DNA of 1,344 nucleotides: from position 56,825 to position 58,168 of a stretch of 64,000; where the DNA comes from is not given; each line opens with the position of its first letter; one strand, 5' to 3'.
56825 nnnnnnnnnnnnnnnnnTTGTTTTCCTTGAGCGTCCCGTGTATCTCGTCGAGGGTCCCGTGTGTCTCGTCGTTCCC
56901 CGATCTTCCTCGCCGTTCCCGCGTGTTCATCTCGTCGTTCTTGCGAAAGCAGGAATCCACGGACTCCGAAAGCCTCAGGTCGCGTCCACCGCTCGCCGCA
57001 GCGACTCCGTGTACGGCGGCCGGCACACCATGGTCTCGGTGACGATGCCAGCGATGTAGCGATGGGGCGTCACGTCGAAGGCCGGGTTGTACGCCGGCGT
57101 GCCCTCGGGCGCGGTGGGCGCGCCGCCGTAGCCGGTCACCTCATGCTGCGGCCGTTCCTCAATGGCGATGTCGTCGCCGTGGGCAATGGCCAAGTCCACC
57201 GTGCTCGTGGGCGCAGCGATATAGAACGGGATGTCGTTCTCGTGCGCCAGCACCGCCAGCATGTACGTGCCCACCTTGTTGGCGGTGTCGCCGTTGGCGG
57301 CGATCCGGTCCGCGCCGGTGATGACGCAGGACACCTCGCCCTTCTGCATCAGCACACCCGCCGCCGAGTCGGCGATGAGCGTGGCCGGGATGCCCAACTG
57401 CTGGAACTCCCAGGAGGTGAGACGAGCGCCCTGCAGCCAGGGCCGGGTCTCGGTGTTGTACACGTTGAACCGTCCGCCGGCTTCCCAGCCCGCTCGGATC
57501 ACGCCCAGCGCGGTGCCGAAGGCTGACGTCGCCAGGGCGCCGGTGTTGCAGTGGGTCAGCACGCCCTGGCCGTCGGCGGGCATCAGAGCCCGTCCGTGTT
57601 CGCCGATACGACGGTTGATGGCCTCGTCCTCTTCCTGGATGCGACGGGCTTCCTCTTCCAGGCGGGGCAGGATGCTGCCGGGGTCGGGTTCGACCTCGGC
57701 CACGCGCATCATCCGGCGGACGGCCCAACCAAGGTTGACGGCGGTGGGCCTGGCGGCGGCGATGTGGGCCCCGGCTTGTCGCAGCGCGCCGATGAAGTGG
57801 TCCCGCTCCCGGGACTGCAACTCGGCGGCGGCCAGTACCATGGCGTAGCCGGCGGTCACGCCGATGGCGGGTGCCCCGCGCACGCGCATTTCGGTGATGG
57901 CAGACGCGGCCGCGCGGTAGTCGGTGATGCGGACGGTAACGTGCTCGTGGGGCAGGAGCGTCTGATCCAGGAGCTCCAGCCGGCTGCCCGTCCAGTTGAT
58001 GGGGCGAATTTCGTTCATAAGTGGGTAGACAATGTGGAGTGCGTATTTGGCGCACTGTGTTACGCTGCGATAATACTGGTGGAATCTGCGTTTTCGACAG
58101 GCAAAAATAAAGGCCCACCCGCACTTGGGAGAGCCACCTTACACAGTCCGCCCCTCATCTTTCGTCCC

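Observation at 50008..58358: Eight co-directional SAM-cycle/MTA-salvage genes with only MtnA and MtnP of the salvage pathway plus unassigned genes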

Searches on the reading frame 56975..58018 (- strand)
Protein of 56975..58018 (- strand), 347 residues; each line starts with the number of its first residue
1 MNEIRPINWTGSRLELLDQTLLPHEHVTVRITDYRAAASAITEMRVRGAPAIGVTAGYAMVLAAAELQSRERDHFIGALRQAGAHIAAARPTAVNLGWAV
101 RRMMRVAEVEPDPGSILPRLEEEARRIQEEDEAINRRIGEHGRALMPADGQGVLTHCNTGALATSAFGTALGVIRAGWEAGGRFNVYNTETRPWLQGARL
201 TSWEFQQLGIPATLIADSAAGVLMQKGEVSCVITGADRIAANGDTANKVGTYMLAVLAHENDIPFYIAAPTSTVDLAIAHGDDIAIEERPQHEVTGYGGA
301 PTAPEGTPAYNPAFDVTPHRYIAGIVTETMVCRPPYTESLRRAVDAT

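Call 3: search_protein_families(library=pfam, proteins=[window:56975-58018:-], max_evalue=0.01)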
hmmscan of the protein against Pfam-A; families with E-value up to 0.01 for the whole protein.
window:56975-58018:- (347 aa): 1 family
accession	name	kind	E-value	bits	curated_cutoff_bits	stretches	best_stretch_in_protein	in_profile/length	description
PF01008.23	IF-2B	-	1.3e-79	267.8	22.4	1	46-329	2-275/280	Initiation factor 2 subunit family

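Call 4: search_protein_families(library=ncbifam, proteins=[window:56975-58018:-], max_evalue=0.01)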
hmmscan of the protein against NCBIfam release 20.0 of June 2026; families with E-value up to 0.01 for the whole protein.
window:56975-58018:- (347 aa): 8 families
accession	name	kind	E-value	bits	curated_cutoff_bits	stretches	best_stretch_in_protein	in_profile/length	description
NF004326.0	PRK05720.1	subfamily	1e-135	452.1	271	1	2-344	8-352/358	s-methyl-5-thioribose-1-phosphate isomerase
TIGR00512.1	salvage_mtnA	equivalog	6.2e-128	426.5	279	1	6-333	2-334/335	S-methyl-5-thioribose-1-phosphate isomerase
TIGR00524.1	eIF-2B_rel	subfamily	1.7e-107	359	185.85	1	31-332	1-301/303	S-methyl-5-thioribose-1-phosphate isomerase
NF004700.0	PRK06036.1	equivalog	5.8e-99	331.3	528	1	5-338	2-334/339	S-methyl-5-thioribose-1-phosphate isomerase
NF004436.0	PRK05772.1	equivalog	2.1e-95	320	521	1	3-345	15-362/363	S-methyl-5-thioribose-1-phosphate isomerase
TIGR00511.1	ribulose_e2b2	equivalog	4.3e-57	193.7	314.1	1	36-334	4-288/301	ribose 1,5-bisphosphate isomerase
NF006210.0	PRK08335.1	equivalog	4.6e-28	98.2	339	1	42-335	14-272/275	translation initiation factor IF-2B subunit alpha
NF004994.0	PRK06372.1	equivalog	4.7e-09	36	249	1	186-333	112-247/253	translation initiation factor IF-2B subunit delta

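Call 44: find_homologous_proteins(query=window:56975-58018:-)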
Query window:56975-58018:- (347 aa): 8000 proteins with E <= 0.001 among 8000 candidates; the best 120 are listed.
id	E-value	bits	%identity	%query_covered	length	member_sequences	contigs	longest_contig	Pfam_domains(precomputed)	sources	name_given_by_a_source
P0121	3.1e-219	745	97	100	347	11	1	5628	PF01008.24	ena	-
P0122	3.4e-210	715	92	100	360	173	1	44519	PF01008.24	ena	-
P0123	2.9e-206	702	90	100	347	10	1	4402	PF01008.24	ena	-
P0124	1.9e-205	699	90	100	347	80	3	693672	PF01008.24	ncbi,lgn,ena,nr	ncbi:MAG: S-methyl-5-thioribose-1-phosphate isomerase [Chloroflexota bacterium]|nr:S-methyl-5-thiori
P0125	1.5e-204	696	89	100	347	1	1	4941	PF01008.24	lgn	-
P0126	1.9e-202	690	89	100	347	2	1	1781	PF01008.24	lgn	-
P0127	5.1e-202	688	88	100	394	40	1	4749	PF01008.24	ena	-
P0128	1.6e-201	686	88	100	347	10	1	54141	PF01008.24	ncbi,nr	ncbi:MAG: S-methyl-5-thioribose-1-phosphate isomerase [Chloroflexi bacterium]|nr:S-methyl-5-thioribo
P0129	2.3e-201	686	89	100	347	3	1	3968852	PF01008.24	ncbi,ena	-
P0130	3.3e-199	679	87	100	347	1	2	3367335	PF01008.24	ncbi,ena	-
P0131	4.8e-199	678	88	100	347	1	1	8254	PF01008.24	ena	-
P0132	5.1e-199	678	87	100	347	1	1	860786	PF01008.24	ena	-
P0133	4.0e-198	675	87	100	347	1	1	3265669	PF01008.24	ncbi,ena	-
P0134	9.3e-197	671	87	100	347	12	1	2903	PF01008.24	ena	-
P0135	6.4e-196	668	87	100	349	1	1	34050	PF01008.24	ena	-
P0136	8.2e-196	668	86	100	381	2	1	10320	PF01008.24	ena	-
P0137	1.2e-195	667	87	100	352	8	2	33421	PF01008.24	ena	-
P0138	2.1e-195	666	86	100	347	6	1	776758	PF01008.24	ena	-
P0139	3.4e-195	666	85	100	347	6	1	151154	PF01008.24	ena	-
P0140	7.7e-195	665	86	100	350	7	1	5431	PF01008.24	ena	-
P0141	3.0e-193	659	85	100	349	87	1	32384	PF01008.24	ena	-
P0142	2.0e-192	657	87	99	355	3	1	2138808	PF01008.24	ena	-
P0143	3.5e-192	656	84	100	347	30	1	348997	PF01008.24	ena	-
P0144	8.9e-192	654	85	100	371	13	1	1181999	PF01008.24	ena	-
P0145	1.8e-190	650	85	100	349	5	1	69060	PF01008.24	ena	-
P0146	7.1e-173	592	80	100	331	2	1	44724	PF01008.24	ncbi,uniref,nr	ncbi:Methylthioribose-1-phosphate isomerase [Geodia barretti]|uniref:Methylthioribose-1-phosphate is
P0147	1.0e-153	529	71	99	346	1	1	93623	PF01008.24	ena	-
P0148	4.4e-153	527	74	96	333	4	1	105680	PF01008.24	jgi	-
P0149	1.4e-152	526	71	99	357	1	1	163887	PF01008.24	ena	-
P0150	4.3e-152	524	72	96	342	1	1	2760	PF01008.24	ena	-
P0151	1.6e-151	522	71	100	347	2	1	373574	PF01008.24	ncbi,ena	-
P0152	2.8e-151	521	71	100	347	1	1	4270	PF01008.24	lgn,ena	-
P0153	3.1e-151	521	71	99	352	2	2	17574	PF01008.24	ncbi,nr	ncbi:MAG: S-methyl-5-thioribose-1-phosphate isomerase [Dehalococcoidia bacterium]|nr:S-methyl-5-thio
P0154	3.4e-151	521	71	100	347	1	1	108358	PF01008.24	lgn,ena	-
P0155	4.2e-151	521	70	99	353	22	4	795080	PF01008.24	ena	-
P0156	4.5e-151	521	71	99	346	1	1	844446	PF01008.24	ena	-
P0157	5.2e-151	520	71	100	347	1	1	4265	PF01008.24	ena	-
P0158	5.7e-151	520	72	99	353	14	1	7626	PF01008.24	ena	-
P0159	5.8e-151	520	69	100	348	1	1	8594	PF01008.24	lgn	-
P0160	7.6e-151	520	71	99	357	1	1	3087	PF01008.24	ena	-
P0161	8.5e-151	520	70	100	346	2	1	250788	PF01008.24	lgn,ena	-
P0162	1.0e-150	519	71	99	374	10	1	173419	PF01008.24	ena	-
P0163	1.9e-150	519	69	99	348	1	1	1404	PF01008.24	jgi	jgi:methylthioribose-1-phosphate isomerase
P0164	2.0e-150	518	71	99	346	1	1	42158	PF01008.24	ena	-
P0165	3.0e-150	518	71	99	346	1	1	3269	PF01008.24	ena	-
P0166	3.3e-150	518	69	100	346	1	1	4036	PF01008.24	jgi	jgi:methylthioribose-1-phosphate isomerase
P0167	3.4e-150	518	70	100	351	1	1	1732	PF01008.24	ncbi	-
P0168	5.1e-150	517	70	99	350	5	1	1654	PF01008.24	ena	-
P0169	5.5e-150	517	70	99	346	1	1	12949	PF01008.24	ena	-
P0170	7.2e-150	517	69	99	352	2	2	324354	PF01008.24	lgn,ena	-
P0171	7.3e-150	517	70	99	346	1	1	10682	PF01008.24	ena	-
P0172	8.0e-150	517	71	100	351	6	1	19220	PF01008.24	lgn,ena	-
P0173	9.0e-150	516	70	99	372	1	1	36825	PF01008.24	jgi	jgi:methylthioribose-1-phosphate isomerase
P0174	9.3e-150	516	70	99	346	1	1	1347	PF01008.24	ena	-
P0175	1.0e-149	516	70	99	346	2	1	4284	PF01008.24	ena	-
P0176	1.1e-149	516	69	100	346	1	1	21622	PF01008.24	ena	-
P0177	1.2e-149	516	68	100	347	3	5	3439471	PF01008.24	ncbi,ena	-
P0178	1.6e-149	516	70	100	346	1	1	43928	PF01008.24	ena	-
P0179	1.6e-149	516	70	99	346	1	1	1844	PF01008.24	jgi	jgi:methylthioribose-1-phosphate isomerase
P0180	1.8e-149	515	68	100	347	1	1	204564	PF01008.24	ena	-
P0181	2.1e-149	515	68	100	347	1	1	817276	PF01008.24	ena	-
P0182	2.5e-149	515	70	99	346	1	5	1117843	PF01008.24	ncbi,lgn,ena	-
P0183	2.5e-149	515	70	99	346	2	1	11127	PF01008.24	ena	-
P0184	2.7e-149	515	70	99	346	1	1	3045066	PF01008.24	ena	-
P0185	2.8e-149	515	69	99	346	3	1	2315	PF01008.24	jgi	jgi:methylthioribose-1-phosphate isomerase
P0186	2.9e-149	515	70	99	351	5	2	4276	PF01008.24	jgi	jgi:methylthioribose-1-phosphate isomerase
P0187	3.4e-149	514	69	99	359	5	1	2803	PF01008.24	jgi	jgi:methylthioribose-1-phosphate isomerase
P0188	3.6e-149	514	70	100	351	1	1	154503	PF01008.24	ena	-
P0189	4.0e-149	514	69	99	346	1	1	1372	PF01008.24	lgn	-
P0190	4.9e-149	514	70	99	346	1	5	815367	PF01008.24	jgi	-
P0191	6.5e-149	514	68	99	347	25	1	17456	PF01008.24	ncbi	-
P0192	6.6e-149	514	69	100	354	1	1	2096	PF01008.24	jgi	jgi:methylthioribose-1-phosphate isomerase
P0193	7.4e-149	513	70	99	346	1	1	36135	PF01008.24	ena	-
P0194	9.1e-149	513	69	99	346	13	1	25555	PF01008.24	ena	-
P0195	1.0e-148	513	70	99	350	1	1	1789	PF01008.24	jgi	jgi:methylthioribose-1-phosphate isomerase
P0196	1.2e-148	513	69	99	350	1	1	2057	PF01008.24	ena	-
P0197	1.2e-148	513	69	100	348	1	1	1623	PF01008.24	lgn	-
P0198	1.3e-148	513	70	99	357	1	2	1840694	PF01008.24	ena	-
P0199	1.4e-148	512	69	99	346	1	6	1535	PF01008.24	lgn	-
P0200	1.5e-148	512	69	99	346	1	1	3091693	PF01008.24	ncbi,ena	-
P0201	1.7e-148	512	68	99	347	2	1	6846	PF01008.24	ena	-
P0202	2.0e-148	512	68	100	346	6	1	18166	PF01008.24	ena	-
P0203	2.1e-148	512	70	99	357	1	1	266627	PF01008.24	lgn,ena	-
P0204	2.1e-148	512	71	98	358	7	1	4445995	PF01008.24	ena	-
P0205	2.2e-148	512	70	99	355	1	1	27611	PF01008.24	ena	-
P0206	2.3e-148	512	70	99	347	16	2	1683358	PF01008.24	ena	-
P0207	2.4e-148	512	69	99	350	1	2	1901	PF01008.24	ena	-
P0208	2.5e-148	512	69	99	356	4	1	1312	PF01008.24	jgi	-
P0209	2.8e-148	511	68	99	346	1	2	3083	PF01008.24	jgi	jgi:methylthioribose-1-phosphate isomerase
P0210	3.1e-148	511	69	99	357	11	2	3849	PF01008.24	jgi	jgi:methylthioribose-1-phosphate isomerase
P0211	3.3e-148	511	70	100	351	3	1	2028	PF01008.24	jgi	jgi:methylthioribose-1-phosphate isomerase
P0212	3.6e-148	511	69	100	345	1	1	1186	PF01008.24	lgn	-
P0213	3.7e-148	511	69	100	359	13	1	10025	PF01008.24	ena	-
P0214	4.0e-148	511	69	100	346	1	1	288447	PF01008.24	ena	-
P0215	4.4e-148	511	69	98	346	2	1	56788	PF01008.24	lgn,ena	-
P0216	4.8e-148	511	69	99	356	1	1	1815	PF01008.24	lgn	-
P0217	5.0e-148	511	68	100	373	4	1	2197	PF01008.24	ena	-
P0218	6.3e-148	510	69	99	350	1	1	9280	PF01008.24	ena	-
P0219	9.3e-148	510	69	100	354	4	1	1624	PF01008.24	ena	-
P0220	9.6e-148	510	69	98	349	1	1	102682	PF01008.24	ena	-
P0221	9.6e-148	510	69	99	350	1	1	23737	PF01008.24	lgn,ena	-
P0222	9.6e-148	510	69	99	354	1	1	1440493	PF01008.24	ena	-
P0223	1.1e-147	510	68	100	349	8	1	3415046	PF01008.24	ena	-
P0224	1.1e-147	510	68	99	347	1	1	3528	PF01008.24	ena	-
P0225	1.3e-147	509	69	99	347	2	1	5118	PF01008.24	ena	-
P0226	1.4e-147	509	70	99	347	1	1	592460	PF01008.24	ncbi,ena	-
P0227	1.5e-147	509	68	99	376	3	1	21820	PF01008.24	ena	-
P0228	1.8e-147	509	70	99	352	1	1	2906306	PF01008.24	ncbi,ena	-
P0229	1.8e-147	509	69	99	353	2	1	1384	PF01008.24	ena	-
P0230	1.8e-147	509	69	98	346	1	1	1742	PF01008.24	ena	-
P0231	2.0e-147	509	69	99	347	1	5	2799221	PF01008.24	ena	-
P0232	2.2e-147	509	69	100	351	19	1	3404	PF01008.24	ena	-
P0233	2.4e-147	508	69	99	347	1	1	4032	PF01008.24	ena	-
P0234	2.4e-147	508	70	98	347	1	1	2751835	PF01008.24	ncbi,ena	-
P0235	2.6e-147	508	69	99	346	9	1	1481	PF01008.24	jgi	jgi:methylthioribose-1-phosphate isomerase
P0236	2.6e-147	508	69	99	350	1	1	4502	PF01008.24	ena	-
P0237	3.3e-147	508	70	99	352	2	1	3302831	PF01008.24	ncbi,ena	-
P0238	3.3e-147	508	69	99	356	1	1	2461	PF01008.24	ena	-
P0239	3.3e-147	508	69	99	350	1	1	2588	PF01008.24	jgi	-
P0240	3.4e-147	508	69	99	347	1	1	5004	PF01008.24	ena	-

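Call 45: find_encoding_contigs(protein=P0234, flank=8000, max_places=1)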
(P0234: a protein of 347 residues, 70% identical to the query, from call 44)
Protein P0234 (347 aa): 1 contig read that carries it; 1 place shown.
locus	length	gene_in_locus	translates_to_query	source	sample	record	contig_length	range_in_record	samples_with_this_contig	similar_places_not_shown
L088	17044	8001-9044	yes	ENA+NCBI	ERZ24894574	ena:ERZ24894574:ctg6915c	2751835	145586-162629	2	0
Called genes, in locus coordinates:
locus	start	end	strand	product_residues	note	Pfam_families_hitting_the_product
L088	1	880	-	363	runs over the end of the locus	PF00296:Bac_luciferase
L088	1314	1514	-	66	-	PF04945:YHS (weak)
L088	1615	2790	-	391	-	PF02771:Acyl-CoA_dh_N, PF02770:Acyl-CoA_dh_M, PF00441:Acyl-CoA_dh_1, PF08028:Acyl-CoA_dh_2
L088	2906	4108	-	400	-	PF02771:Acyl-CoA_dh_N, PF02770:Acyl-CoA_dh_M, PF00441:Acyl-CoA_dh_1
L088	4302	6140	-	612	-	PF01012:ETF, PF00766:ETF_alpha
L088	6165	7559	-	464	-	PF17767:NAPRTase_N, PF04095:NAPRTase, PF17956:NAPRTase_C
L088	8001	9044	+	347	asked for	PF01008:IF-2B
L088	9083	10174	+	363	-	PF14269:Arylsulfotran_2, PF05935:Arylsulfotrans, PF13360:PQQ_2 (weak), PF05935:Arylsulfotrans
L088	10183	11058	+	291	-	PF01048:PNP_UDP_1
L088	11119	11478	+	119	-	PF00581:Rhodanese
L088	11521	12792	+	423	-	PF05221:AdoHcyase, PF00670:AdoHcyase_NAD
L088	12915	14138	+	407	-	PF00438:S-AdoMet_synt_N, PF02772:S-AdoMet_synt_M, PF02773:S-AdoMet_synt_C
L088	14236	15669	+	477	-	PF02878:PGM_PMM_I, PF02879:PGM_PMM_II, PF02880:PGM_PMM_III, PF00408:PGM_PMM_IV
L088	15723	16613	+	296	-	-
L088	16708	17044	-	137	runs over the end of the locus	PF00380:Ribosomal_S9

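Call 46: find_encoding_contigs(protein=P0204, flank=8000, max_places=1)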
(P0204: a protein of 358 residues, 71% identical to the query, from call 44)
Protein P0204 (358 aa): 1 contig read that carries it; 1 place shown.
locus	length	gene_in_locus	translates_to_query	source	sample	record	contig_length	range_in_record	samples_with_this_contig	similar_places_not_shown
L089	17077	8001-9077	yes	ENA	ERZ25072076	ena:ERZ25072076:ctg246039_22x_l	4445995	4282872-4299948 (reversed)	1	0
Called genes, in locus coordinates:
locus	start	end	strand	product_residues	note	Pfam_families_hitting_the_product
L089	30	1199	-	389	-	PF02771:Acyl-CoA_dh_N, PF02770:Acyl-CoA_dh_M, PF00441:Acyl-CoA_dh_1, PF08028:Acyl-CoA_dh_2 (weak)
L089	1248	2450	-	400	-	PF02771:Acyl-CoA_dh_N, PF02770:Acyl-CoA_dh_M, PF00441:Acyl-CoA_dh_1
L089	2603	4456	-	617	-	PF01012:ETF, PF00766:ETF_alpha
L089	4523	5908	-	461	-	PF17767:NAPRTase_N, PF04095:NAPRTase, PF17956:NAPRTase_C (weak)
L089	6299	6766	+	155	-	PF03780:Asp23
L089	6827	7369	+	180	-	-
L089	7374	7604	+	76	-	-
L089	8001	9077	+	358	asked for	PF01008:IF-2B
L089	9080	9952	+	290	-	PF01048:PNP_UDP_1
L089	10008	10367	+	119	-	PF00581:Rhodanese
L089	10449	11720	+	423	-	PF05221:AdoHcyase, PF02826:2-Hacid_dh_C (faint), PF00670:AdoHcyase_NAD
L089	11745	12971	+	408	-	PF00438:S-AdoMet_synt_N, PF02772:S-AdoMet_synt_M, PF02773:S-AdoMet_synt_C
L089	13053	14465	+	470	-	PF02878:PGM_PMM_I, PF02879:PGM_PMM_II, PF02880:PGM_PMM_III, PF00408:PGM_PMM_IV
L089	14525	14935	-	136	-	PF00380:Ribosomal_S9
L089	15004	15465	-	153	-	PF00572:Ribosomal_L13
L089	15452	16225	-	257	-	PF01416:PseudoU_synth_1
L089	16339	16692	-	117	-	PF01196:Ribosomal_L17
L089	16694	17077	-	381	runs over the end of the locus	PF01193:RNA_pol_L, PF01000:RNA_pol_A_bac, PF03118:RNA_pol_A_CTD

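Call 47: find_encoding_contigs(protein=P0177, flank=8000, max_places=1)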
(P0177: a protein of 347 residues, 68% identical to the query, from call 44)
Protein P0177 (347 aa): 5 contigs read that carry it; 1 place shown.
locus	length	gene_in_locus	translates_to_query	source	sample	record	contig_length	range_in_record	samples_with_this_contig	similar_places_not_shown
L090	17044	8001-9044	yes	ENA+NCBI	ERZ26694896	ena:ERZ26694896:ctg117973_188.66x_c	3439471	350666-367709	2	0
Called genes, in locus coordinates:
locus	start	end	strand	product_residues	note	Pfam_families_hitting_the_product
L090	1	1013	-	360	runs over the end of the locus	PF00296:Bac_luciferase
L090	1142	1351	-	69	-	PF04945:YHS (faint)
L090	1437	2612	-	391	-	PF02771:Acyl-CoA_dh_N, PF02770:Acyl-CoA_dh_M, PF00441:Acyl-CoA_dh_1, PF08028:Acyl-CoA_dh_2 (weak)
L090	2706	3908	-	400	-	PF02771:Acyl-CoA_dh_N, PF02770:Acyl-CoA_dh_M, PF00441:Acyl-CoA_dh_1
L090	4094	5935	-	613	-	PF01012:ETF, PF00766:ETF_alpha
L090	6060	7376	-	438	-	PF17767:NAPRTase_N, PF04095:NAPRTase, PF17956:NAPRTase_C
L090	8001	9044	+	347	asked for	PF01008:IF-2B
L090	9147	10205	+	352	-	PF05935:Arylsulfotrans, PF14269:Arylsulfotran_2, PF05935:Arylsulfotrans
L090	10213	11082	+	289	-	PF01048:PNP_UDP_1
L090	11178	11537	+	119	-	PF00581:Rhodanese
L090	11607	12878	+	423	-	PF05221:AdoHcyase, PF00670:AdoHcyase_NAD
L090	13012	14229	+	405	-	PF00438:S-AdoMet_synt_N, PF02772:S-AdoMet_synt_M, PF02773:S-AdoMet_synt_C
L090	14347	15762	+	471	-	PF02878:PGM_PMM_I, PF02879:PGM_PMM_II, PF02880:PGM_PMM_III, PF00408:PGM_PMM_IV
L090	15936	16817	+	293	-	-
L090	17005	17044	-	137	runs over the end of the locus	PF00380:Ribosomal_S9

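Call 48: find_encoding_contigs(protein=P0200, flank=6000, max_places=1)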
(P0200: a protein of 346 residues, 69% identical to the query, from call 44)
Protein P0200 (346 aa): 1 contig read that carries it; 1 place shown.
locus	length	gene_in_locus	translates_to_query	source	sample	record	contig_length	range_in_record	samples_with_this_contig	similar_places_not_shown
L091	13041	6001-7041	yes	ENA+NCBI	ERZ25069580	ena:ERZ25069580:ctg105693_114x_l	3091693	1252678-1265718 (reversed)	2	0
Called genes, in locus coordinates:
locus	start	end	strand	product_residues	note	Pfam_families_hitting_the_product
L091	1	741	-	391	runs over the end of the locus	PF02771:Acyl-CoA_dh_N, PF02770:Acyl-CoA_dh_M, PF00441:Acyl-CoA_dh_1, PF08028:Acyl-CoA_dh_2 (weak)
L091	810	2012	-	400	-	PF02771:Acyl-CoA_dh_N, PF02770:Acyl-CoA_dh_M, PF00441:Acyl-CoA_dh_1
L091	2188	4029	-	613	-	PF01012:ETF, PF00766:ETF_alpha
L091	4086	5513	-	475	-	PF17767:NAPRTase_N, PF04095:NAPRTase, PF17956:NAPRTase_C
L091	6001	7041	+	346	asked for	PF01008:IF-2B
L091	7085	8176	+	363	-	PF13360:PQQ_2 (faint), PF05935:Arylsulfotrans, PF14269:Arylsulfotran_2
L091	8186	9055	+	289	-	PF01048:PNP_UDP_1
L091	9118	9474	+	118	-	PF00581:Rhodanese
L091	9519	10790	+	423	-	PF05221:AdoHcyase, PF00670:AdoHcyase_NAD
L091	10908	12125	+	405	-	PF00438:S-AdoMet_synt_N, PF02772:S-AdoMet_synt_M, PF02773:S-AdoMet_synt_C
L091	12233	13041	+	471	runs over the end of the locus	PF02878:PGM_PMM_I, PF02879:PGM_PMM_II, PF02880:PGM_PMM_III, PF00408:PGM_PMM_IV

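Call 49: find_encoding_contigs(protein=P0223, flank=6000, max_places=1)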
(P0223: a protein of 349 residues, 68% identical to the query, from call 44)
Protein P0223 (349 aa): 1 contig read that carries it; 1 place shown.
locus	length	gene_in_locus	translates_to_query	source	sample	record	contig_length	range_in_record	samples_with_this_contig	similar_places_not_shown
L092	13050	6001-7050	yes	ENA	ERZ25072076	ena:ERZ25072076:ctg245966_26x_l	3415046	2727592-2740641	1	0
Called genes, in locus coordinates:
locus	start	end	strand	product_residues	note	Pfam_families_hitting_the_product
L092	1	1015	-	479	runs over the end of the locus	PF00483:NTP_transferase, PF01128:IspD, PF12804:NTP_transf_3, PF25084:LbH_EIF2B, PF25087:GMPPB_C (weak), PF00132:Hexapep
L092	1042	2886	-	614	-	PF01012:ETF, PF00766:ETF_alpha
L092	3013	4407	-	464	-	PF17767:NAPRTase_N, PF04095:NAPRTase, PF17956:NAPRTase_C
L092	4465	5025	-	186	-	-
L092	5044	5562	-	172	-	PF07355:GRDB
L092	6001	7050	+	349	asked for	PF01008:IF-2B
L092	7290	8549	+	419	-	PF14269:Arylsulfotran_2, PF05935:Arylsulfotrans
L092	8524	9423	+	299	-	PF01048:PNP_UDP_1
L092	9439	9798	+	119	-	PF00581:Rhodanese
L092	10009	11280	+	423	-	PF05221:AdoHcyase, PF00670:AdoHcyase_NAD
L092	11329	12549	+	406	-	PF00438:S-AdoMet_synt_N, PF02772:S-AdoMet_synt_M, PF02773:S-AdoMet_synt_C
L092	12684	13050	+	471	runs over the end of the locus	PF02878:PGM_PMM_I, PF02879:PGM_PMM_II, PF02880:PGM_PMM_III, PF00408:PGM_PMM_IV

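Call 50: find_encoding_contigs(protein=P0228, flank=6000, max_places=1)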
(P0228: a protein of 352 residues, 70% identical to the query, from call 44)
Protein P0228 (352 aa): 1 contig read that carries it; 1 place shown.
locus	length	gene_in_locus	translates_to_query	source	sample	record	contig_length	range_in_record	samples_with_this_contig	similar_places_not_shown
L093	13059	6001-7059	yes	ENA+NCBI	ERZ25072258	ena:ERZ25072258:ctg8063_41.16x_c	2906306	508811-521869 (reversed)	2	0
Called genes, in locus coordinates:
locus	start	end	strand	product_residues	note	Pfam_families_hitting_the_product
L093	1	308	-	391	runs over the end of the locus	PF02771:Acyl-CoA_dh_N, PF02770:Acyl-CoA_dh_M, PF00441:Acyl-CoA_dh_1, PF08028:Acyl-CoA_dh_2 (weak)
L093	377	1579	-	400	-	PF02771:Acyl-CoA_dh_N, PF02770:Acyl-CoA_dh_M, PF00441:Acyl-CoA_dh_1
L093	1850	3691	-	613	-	PF01012:ETF, PF00766:ETF_alpha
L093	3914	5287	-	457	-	PF17767:NAPRTase_N, PF04095:NAPRTase, PF17956:NAPRTase_C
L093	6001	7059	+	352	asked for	PF01008:IF-2B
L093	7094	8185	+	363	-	PF05935:Arylsulfotrans, PF14269:Arylsulfotran_2, PF05935:Arylsulfotrans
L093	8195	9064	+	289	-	PF01048:PNP_UDP_1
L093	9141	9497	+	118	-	PF00581:Rhodanese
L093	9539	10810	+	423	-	PF05221:AdoHcyase, PF00670:AdoHcyase_NAD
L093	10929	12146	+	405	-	PF00438:S-AdoMet_synt_N, PF02772:S-AdoMet_synt_M, PF02773:S-AdoMet_synt_C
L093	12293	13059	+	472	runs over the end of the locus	PF02878:PGM_PMM_I, PF02879:PGM_PMM_II, PF02880:PGM_PMM_III, PF00408:PGM_PMM_IV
